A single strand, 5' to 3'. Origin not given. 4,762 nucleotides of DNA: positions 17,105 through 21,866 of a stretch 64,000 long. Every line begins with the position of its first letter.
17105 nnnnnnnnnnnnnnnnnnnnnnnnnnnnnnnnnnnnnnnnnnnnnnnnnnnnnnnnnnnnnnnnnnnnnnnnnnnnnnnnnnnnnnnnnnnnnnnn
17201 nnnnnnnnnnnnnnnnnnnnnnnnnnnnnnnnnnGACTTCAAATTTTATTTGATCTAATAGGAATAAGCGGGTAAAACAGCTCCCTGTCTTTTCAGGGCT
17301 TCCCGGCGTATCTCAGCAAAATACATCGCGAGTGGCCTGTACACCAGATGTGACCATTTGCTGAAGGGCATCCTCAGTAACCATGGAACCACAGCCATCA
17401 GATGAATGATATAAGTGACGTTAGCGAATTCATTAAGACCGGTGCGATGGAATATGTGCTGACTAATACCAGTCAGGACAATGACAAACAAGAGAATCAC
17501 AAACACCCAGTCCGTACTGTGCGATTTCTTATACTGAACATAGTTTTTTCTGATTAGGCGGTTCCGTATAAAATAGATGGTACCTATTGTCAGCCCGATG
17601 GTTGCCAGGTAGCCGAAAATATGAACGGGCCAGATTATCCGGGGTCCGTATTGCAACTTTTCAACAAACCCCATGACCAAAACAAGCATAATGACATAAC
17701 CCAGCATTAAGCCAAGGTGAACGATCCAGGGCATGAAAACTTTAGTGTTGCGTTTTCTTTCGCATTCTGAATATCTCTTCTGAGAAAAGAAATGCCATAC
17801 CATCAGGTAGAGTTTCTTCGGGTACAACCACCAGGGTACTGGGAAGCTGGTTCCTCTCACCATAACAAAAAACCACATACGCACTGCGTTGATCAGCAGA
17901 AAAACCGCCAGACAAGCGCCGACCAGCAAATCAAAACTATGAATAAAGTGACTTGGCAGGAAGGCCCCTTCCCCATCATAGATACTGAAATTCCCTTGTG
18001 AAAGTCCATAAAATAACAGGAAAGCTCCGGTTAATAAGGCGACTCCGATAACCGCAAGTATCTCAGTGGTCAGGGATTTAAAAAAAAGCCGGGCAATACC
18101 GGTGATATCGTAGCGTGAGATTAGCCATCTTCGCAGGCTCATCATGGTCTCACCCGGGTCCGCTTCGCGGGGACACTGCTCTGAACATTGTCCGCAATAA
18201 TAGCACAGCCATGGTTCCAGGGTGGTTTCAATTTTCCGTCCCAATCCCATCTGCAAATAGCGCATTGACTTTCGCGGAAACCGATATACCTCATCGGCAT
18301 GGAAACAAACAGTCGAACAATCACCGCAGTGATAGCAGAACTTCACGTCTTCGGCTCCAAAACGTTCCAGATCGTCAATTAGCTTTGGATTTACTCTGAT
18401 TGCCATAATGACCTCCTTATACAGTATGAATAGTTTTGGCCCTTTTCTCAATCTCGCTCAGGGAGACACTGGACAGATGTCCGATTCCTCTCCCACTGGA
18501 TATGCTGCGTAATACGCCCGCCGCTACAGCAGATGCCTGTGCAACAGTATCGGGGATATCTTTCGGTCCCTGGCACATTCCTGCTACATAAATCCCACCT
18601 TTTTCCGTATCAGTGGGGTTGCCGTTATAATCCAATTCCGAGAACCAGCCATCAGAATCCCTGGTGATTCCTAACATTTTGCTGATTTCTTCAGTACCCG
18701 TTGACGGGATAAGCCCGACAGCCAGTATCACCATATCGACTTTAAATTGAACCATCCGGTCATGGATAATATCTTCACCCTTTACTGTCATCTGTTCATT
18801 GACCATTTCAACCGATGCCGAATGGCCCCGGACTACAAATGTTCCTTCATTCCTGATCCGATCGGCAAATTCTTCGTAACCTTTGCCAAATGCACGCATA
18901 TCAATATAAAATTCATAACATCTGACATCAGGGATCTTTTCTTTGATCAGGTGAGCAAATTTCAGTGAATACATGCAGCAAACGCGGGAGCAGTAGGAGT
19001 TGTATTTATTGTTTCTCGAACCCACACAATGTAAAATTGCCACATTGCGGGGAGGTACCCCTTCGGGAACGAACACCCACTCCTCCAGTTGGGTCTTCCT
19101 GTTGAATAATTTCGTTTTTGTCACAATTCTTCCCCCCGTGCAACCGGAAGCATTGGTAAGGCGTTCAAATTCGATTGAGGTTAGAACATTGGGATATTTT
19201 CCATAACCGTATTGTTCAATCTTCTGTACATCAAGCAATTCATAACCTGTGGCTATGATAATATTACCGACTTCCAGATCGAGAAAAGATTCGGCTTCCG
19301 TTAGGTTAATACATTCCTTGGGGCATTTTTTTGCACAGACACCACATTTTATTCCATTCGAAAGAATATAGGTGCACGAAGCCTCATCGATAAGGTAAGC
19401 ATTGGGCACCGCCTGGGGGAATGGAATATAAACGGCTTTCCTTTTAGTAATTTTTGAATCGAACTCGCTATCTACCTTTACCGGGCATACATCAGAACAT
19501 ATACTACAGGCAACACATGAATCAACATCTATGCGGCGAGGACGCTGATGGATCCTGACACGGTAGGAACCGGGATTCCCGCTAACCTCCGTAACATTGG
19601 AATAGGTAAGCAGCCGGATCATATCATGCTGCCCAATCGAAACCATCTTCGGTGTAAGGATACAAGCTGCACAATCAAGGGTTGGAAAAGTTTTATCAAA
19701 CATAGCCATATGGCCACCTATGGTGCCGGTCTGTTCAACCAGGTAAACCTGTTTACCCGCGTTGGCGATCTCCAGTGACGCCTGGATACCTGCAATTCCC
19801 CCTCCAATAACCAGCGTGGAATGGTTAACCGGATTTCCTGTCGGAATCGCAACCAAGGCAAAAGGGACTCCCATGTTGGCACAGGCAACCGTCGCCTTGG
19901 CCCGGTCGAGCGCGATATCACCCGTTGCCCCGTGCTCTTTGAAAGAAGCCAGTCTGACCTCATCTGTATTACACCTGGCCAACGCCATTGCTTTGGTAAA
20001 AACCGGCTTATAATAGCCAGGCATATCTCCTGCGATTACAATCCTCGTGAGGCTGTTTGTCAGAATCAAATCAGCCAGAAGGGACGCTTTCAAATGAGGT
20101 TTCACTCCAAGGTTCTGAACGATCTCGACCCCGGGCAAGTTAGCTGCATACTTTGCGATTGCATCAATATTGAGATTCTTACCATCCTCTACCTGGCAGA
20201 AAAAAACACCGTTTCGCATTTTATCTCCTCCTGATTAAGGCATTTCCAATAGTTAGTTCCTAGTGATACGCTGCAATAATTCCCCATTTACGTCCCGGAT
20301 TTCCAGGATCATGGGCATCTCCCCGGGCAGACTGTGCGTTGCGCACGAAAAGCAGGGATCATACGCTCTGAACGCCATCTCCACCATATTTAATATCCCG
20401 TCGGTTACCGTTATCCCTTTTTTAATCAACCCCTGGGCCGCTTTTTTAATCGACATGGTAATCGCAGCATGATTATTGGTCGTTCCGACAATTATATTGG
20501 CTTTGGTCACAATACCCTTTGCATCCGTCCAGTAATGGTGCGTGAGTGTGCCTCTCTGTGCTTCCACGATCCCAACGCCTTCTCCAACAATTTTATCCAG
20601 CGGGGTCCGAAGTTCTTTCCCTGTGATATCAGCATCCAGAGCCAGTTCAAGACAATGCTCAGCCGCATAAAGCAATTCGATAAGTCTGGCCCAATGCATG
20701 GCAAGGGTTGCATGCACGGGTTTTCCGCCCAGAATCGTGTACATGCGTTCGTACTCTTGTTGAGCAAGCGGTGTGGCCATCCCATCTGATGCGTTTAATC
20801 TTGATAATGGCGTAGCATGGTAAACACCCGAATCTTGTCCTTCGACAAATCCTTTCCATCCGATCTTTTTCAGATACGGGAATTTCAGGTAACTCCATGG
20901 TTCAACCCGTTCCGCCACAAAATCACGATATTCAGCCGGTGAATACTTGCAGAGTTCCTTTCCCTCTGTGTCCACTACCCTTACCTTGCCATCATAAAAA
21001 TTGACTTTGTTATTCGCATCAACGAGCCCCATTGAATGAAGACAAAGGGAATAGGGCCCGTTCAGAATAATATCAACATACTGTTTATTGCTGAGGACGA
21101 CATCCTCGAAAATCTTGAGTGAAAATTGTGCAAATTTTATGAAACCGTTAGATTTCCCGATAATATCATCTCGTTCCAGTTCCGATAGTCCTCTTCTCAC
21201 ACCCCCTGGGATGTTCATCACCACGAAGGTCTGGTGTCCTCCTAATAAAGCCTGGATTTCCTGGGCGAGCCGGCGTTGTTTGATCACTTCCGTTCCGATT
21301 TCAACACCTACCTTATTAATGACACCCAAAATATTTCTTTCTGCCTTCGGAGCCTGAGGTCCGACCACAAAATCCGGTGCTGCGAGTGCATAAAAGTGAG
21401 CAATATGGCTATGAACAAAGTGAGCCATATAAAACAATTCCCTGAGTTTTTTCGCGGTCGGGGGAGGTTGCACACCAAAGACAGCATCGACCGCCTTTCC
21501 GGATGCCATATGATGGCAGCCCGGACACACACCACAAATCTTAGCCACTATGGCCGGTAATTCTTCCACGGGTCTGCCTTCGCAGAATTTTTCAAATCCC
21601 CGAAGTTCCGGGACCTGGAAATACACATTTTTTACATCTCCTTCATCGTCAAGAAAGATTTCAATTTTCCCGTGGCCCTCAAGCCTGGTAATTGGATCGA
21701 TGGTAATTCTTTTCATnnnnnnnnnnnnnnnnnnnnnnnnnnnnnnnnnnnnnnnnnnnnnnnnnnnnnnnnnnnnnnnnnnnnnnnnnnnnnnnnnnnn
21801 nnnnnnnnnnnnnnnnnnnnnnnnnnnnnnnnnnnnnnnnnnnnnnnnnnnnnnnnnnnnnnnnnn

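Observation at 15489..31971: Two paralogous Mvh hydrogenase / HdrA / HdrC::NarI (QmoC-like) modules with no HdrB: a possible membrane-anchored, quinone-linked bifurcating hydrogenase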

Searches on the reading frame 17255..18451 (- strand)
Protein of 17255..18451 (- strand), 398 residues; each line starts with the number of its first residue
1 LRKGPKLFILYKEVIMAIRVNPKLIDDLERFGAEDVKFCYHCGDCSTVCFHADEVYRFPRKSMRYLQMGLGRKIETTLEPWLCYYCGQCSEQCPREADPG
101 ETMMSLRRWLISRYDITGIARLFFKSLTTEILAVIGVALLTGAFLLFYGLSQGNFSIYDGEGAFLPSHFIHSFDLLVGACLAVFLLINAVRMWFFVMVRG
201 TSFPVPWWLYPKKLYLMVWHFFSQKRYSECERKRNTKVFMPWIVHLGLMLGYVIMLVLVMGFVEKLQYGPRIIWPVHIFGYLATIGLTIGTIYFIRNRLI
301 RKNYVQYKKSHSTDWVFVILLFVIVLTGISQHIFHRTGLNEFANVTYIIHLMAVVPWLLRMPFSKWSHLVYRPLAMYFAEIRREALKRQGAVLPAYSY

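Call 4: search_protein_families(library=pfam, proteins=[window:17255-18451:-], max_evalue=0.01)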
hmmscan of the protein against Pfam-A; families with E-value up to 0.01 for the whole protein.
window:17255-18451:- (398 aa): 7 families
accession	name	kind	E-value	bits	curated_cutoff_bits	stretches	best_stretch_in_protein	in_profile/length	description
PF13183.11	Fer4_8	-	4e-07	30.9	27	1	36-96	2-67/68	4Fe-4S dicluster domain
PF13534.11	Fer4_17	-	1.9e-06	28.7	22.2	1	38-97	1-60/61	4Fe-4S dicluster domain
PF12838.12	Fer4_7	-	2e-06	28.6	27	1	39-97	2-52/52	4Fe-4S dicluster domain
PF13187.11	Fer4_9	-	3e-06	27.6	27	1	39-96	2-50/52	4Fe-4S dicluster domain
PF13237.11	Fer4_10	-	7.2e-05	23.1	25.5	1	35-94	5-53/53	4Fe-4S dicluster domain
PF13484.11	Fer4_16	-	0.00029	22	30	0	83-98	2-17/66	4Fe-4S double cluster binding domain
PF25160.1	LdpA_Fe-S-bd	-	0.00054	20.1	27.6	0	82-95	27-40/49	LdpA Fe-S cluster-binding domain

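Call 81: find_homologous_proteins(query=window:17255-18406:-, max_evalue=1e-30)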
Query window:17255-18406:- (383 aa): 1826 proteins with E <= 1e-30 among 7377 candidates; the best 120 are listed.
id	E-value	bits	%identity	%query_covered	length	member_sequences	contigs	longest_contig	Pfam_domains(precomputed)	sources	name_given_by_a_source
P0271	6.9e-242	820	91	100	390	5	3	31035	PF12838.13,PF13534.12,PF13183.12,PF13187.12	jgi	-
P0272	2.4e-225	766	86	100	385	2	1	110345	PF12838.13,PF13534.12,PF25160.2,PF13237.12,PF13183.12,PF13187.12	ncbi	ncbi:MAG: 4Fe-4S dicluster domain-containing protein [Bacteroidota bacterium]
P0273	1.1e-208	711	78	99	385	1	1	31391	PF12838.13,PF13534.12,PF25160.2,PF13237.12,PF13183.12,PF13187.12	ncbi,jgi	jgi:quinone-modifying oxidoreductase, subunit QmoC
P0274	2.4e-207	707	79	98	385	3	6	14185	PF12838.13,PF13534.12,PF25160.2,PF13237.12,PF13183.12,PF13187.12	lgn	-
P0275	6.2e-206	702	78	98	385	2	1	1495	PF12838.13,PF13534.12,PF25160.2,PF13237.12,PF13183.12,PF13187.12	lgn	-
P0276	4.4e-205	699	76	99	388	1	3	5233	PF12838.13,PF13534.12,PF25160.2,PF13237.12,PF13183.12,PF13187.12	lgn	-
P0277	6.8e-205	699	78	98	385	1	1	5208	PF12838.13,PF13534.12,PF25160.2,PF13237.12,PF13183.12,PF13187.12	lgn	-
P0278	8.5e-205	698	79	98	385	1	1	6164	PF12838.13,PF13534.12,PF25160.2,PF13237.12,PF13183.12,PF13187.12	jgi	jgi:hypothetical protein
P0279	1.0e-204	698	77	99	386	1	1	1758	PF12838.13,PF13534.12,PF25160.2,PF13237.12,PF13183.12,PF13187.12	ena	-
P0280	1.4e-204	698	77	99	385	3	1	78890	PF12838.13,PF13534.12,PF25160.2,PF13237.12,PF13183.12,PF13187.12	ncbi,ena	-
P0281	1.5e-204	697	78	98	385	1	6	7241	PF12838.13,PF13534.12,PF25160.2,PF13237.12,PF13183.12,PF13187.12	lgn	-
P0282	3.2e-204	696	78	98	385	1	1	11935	PF12838.13,PF13534.12,PF25160.2,PF13237.12,PF13183.12,PF13187.12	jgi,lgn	jgi:ferredoxin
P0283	4.0e-204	696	77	99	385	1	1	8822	PF12838.13,PF13534.12,PF25160.2,PF13237.12,PF13183.12,PF13187.12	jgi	jgi:quinone-modifying oxidoreductase subunit QmoC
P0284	1.8e-203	694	77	99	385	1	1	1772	PF12838.13,PF13534.12,PF25160.2,PF13237.12,PF13183.12,PF13187.12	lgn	-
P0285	1.9e-203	694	76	99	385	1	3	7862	PF12838.13,PF13534.12,PF13237.12,PF13183.12,PF13187.12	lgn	-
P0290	9.3e-203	692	76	100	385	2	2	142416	PF12838.13,PF13534.12,PF13183.12,PF13187.12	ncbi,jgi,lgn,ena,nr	ncbi:MAG: 4Fe-4S dicluster domain-containing protein [Bacteroidales bacterium]|nr:4Fe-4S dicluster d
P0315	1.1e-200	685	75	100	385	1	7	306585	PF12838.13,PF13534.12,PF13183.12,PF13187.12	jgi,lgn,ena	-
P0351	2.0e-198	677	74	98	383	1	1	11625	PF02665.20,PF12838.13,PF13534.12,PF25160.2,PF13237.12,PF13183.12,PF13187.12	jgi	jgi:ferredoxin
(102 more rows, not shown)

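Call 82: find_encoding_contigs(protein=P0315, flank=10000, max_places=2)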
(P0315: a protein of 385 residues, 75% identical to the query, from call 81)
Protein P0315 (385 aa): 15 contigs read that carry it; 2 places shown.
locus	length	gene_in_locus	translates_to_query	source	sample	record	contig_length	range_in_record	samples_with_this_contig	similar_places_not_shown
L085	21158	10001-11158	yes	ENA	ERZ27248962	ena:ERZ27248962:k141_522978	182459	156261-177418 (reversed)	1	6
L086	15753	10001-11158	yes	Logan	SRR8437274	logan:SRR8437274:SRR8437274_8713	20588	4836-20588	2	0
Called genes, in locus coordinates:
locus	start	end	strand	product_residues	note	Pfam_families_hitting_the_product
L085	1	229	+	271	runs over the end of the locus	PF03544:TonB_C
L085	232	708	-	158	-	PF14126:DUF4293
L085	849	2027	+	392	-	PF01790:LGT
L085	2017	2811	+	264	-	PF00459:Inositol_P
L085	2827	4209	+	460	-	PF25145:NfeD1b_N, PF24961:NfeD_membrane, PF01957:NfeD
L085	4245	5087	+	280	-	-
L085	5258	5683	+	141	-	PF02662:FlpD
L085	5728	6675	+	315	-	PF01058:Oxidored_q6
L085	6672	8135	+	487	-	PF27537:HoxH, PF00374:NiFeSe_Hases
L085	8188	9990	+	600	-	PF00890:FAD_binding_2 (faint), PF07992:Pyr_redox_2 (faint), PF12831:FAD_oxidored (weak), PF13484:Fer4_16 (faint), PF00037:Fer4 (faint)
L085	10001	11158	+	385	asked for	PF12838:Fer4_7 (faint), PF13183:Fer4_8 (weak), PF13187:Fer4_9 (weak), PF13534:Fer4_17 (weak)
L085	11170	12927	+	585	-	PF00890:FAD_binding_2, PF01266:DAO (weak), PF07992:Pyr_redox_2, PF12831:FAD_oxidored, PF13450:NAD_binding_8, PF12838:Fer4_7 (weak), PF13237:Fer4_10, PF14697:Fer4_21 (weak), +2 more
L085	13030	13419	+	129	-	PF00072:Response_reg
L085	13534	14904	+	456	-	PF02518:HATPase_c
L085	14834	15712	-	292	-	PF01745:IPT, PF01715:IPPT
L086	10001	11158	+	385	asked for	PF12838:Fer4_7 (faint), PF13183:Fer4_8 (weak), PF13187:Fer4_9 (weak), PF13534:Fer4_17 (weak)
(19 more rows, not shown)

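Call 83: find_encoding_contigs(protein=P0290, flank=10000, max_places=2)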
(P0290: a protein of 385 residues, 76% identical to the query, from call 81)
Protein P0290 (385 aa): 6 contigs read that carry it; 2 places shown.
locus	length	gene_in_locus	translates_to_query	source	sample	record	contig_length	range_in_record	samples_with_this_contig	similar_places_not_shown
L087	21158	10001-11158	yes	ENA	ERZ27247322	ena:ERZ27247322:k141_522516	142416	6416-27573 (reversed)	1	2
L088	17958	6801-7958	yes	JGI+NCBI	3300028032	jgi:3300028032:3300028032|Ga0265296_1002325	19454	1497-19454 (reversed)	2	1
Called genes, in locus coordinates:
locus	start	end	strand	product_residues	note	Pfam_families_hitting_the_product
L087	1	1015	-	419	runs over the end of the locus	PF07690:MFS_1, PF00083:Sugar_tr (weak), PF07690:MFS_1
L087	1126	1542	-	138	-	PF05635:23S_rRNA_IVP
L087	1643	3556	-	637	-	PF16177:ACAS_N, PF00501:AMP-binding, PF13193:AMP-binding_C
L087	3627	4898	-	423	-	PF19577:DcaP (weak)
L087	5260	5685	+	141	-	PF02662:FlpD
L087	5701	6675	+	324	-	PF01058:Oxidored_q6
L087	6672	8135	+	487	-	PF27537:HoxH, PF00374:NiFeSe_Hases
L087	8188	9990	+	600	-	PF07992:Pyr_redox_2 (faint), PF12831:FAD_oxidored (weak), PF00037:Fer4 (faint)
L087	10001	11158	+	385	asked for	PF12838:Fer4_7 (faint), PF13183:Fer4_8 (weak), PF13187:Fer4_9 (weak), PF13534:Fer4_17 (weak)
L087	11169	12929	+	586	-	PF00890:FAD_binding_2, PF01266:DAO (weak), PF07992:Pyr_redox_2 (weak), PF12831:FAD_oxidored, PF13450:NAD_binding_8, PF12838:Fer4_7 (weak), PF13237:Fer4_10 (weak), PF14697:Fer4_21 (weak), +2 more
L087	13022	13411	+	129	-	PF00072:Response_reg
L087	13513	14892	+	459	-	PF02518:HATPase_c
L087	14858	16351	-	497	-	-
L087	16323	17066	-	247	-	PF20772:TACO1_YebC_N, PF01709:Transcrip_reg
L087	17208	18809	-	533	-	PF10988:DUF2807, PF13568:OMP_b-brl_2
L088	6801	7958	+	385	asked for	PF12838:Fer4_7 (faint), PF13183:Fer4_8 (weak), PF13187:Fer4_9 (weak), PF13534:Fer4_17 (weak)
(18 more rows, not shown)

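Call 84: search_protein_families(library=ncbifam, proteins=[window:17255-18406:-], max_evalue=1e-8)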
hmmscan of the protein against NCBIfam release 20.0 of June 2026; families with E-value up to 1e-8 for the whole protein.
window:17255-18406:- (383 aa): 3 families
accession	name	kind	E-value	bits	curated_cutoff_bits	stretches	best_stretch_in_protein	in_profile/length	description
NF038018.1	qmoC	equivalog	1.7e-54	185.7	300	1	9-363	5-360/360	quinone-interacting membrane-bound oxidoreductase complex subunit QmoC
TIGR03290.1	CoB_CoM_SS_C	equivalog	5.3e-12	45.9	160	1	21-96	1-76/144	CoB--CoM heterodisulfide reductase subunit C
NF011607.0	PRK15033.1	subfamily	6.1e-10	38.6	524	1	262-368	275-378/389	tricarballylate utilization 4Fe-4S protein TcuB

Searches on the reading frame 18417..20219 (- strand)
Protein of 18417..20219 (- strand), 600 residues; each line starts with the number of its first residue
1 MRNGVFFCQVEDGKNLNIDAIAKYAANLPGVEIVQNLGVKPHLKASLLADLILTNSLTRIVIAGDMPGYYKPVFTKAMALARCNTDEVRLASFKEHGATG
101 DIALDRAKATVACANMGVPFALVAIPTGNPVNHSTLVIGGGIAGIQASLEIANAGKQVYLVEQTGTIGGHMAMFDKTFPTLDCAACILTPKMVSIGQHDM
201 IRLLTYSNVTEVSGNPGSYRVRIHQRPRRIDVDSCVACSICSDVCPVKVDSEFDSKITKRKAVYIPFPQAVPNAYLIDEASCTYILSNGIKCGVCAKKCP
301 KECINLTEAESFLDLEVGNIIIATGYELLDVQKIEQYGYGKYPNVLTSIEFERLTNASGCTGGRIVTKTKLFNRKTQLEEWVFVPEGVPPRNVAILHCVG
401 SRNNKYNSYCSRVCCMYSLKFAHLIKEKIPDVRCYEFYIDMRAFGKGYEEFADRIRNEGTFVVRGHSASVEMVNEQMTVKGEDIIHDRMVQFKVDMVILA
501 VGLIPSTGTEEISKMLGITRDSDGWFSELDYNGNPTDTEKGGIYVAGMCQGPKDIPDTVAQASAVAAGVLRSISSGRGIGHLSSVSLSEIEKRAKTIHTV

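Call 4: search_protein_families(library=pfam, proteins=[window:18417-20219:-], max_evalue=0.01)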
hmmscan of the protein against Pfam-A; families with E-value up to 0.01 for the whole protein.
window:18417-20219:- (600 aa): 13 families
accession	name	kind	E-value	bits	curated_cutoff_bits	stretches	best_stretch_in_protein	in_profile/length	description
PF07992.20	Pyr_redox_2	-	1.5e-12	48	26.1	2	452-563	190-288/291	Pyridine nucleotide-disulphide oxidoreductase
PF12831.13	FAD_oxidored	-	1.3e-07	31.8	27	1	136-172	3-39/416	FAD dependent oxidoreductase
PF00890.30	FAD_binding_2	-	4.9e-07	29.7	20.4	1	136-172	3-39/414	FAD binding domain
PF13450.12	NAD_binding_8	-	1.4e-05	25.7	21.9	1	137-188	1-52/68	NAD(P)-binding Rossmann-like domain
PF00037.32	Fer4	-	3.7e-05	23.8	21.1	1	230-248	3-21/24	4Fe-4S binding domain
PF01134.28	GIDA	-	0.00013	21.6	22.1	1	136-168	3-36/391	Glucose inhibited division protein A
PF00070.33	Pyr_redox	-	0.00086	20.2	22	1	135-172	2-36/82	Pyridine nucleotide-disulphide oxidoreductase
PF03486.20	HI0933_like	-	0.0012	18.8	50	1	134-172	2-40/244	HI0933-like protein Rossmann domain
PF13738.12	Pyr_redox_3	-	0.0013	18.5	30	0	133-224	165-250/305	Pyridine nucleotide-disulphide oxidoreductase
PF14697.11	Fer4_21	-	0.0015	19.1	35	1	229-247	35-53/59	4Fe-4S dicluster domain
PF01266.30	DAO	-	0.0025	17.8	27.9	1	136-168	3-35/353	FAD dependent oxidoreductase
PF12797.12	Fer4_2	-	0.0043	17.4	24.5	1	229-247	4-22/22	4Fe-4S binding domain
PF12838.12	Fer4_7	-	0.0093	16.9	27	1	234-302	1-51/52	4Fe-4S dicluster domain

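Call 84: search_protein_families(library=ncbifam, proteins=[window:18417-20219:-], max_evalue=1e-8)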
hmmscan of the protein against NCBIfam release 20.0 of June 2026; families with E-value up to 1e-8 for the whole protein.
window:18417-20219:- (600 aa): 3 families
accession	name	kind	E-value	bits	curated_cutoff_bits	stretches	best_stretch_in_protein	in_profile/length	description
NF040770.1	hetero_SS_HdrA2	exception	1.6e-152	509.4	1100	1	4-576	3-563/777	CoB-CoM heterodisulfide reductase HdrA2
NF041778.1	hetero_SS_HdrA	equivalog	7.5e-120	401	1400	1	4-572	9-569/771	ferredoxin:CoB-CoM heterodisulfide reductase subunit HdrA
NF041891.1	hdrA_Methbact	equivalog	2.2e-105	353.5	1300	1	3-579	3-562/762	ferredoxin:CoB-CoM heterodisulfide reductase subunit HdrA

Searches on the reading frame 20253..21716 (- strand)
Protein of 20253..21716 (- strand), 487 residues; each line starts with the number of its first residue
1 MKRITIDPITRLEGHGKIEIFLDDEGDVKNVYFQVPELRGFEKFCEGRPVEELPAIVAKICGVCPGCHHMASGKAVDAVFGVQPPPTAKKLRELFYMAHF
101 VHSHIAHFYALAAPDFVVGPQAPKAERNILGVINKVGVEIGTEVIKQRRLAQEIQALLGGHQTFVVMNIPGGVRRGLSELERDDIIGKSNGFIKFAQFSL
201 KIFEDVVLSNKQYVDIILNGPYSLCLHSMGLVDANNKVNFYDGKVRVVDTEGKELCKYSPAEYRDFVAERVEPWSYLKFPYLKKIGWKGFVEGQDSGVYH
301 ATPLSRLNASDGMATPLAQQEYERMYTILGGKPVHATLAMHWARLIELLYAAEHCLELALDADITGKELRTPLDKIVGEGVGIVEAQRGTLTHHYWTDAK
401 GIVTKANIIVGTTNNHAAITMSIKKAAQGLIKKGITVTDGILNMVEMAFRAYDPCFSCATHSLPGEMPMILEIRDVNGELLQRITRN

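Call 4: search_protein_families(library=pfam, proteins=[window:20253-21716:-], max_evalue=0.01)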
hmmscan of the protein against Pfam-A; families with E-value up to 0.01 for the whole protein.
window:20253-21716:- (487 aa): 1 family
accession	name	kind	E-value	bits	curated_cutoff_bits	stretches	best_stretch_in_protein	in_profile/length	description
PF00374.24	NiFeSe_Hases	-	3.2e-33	115.9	25.8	2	39-125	1-87/508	Nickel-dependent hydrogenase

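Call 84: search_protein_families(library=ncbifam, proteins=[window:20253-21716:-], max_evalue=1e-8)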
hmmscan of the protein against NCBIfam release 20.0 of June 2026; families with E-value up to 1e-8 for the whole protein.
window:20253-21716:- (487 aa): 9 families
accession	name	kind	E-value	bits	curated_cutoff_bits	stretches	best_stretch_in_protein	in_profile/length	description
NF041785.2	VhuA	equivalog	1e-115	386.7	800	1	1-432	1-418/418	F420-non-reducing hydrogenase Vhu subunit A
NF033181.1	NiFeSe_hydrog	equivalog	4.9e-48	164.3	600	2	1-124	1-123/507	nickel-dependent hydrogenase large subunit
NF040828.1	sulfhyd_ShyA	equivalog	3.7e-47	161.1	700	2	4-205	3-196/415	NAD(P)-dependent hydrogenase/sulfhydrogenase 2 subunit alpha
NF045518.1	H2_NiFeSe_large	exception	1.3e-46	159.5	780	1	3-463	3-482/485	NiFeSe hydrogenase large subunit HysA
TIGR03295.1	frhA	equivalog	4e-43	147.9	392.5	2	2-235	3-222/412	coenzyme F420 hydrogenase subunit alpha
NF040832.1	sulfhyd_HydA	equivalog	2e-33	116.1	880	1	4-461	5-422/426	NADPH-dependent hydrogenase/sulfhydrogenase 1 subunit alpha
NF007778.0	PRK10467.1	equivalog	1.1e-29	103.2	969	1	2-126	3-126/567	hydrogenase 2 large subunit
NF007550.0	PRK10170.1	equivalog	5.6e-26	91.1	1101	1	2-126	17-141/597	Ni/Fe-hydrogenase large subunit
NF041786.2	VhuU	equivalog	1.4e-09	37.6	70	1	441-463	7-29/45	F420-non-reducing hydrogenase selenoprotein subunit VhuU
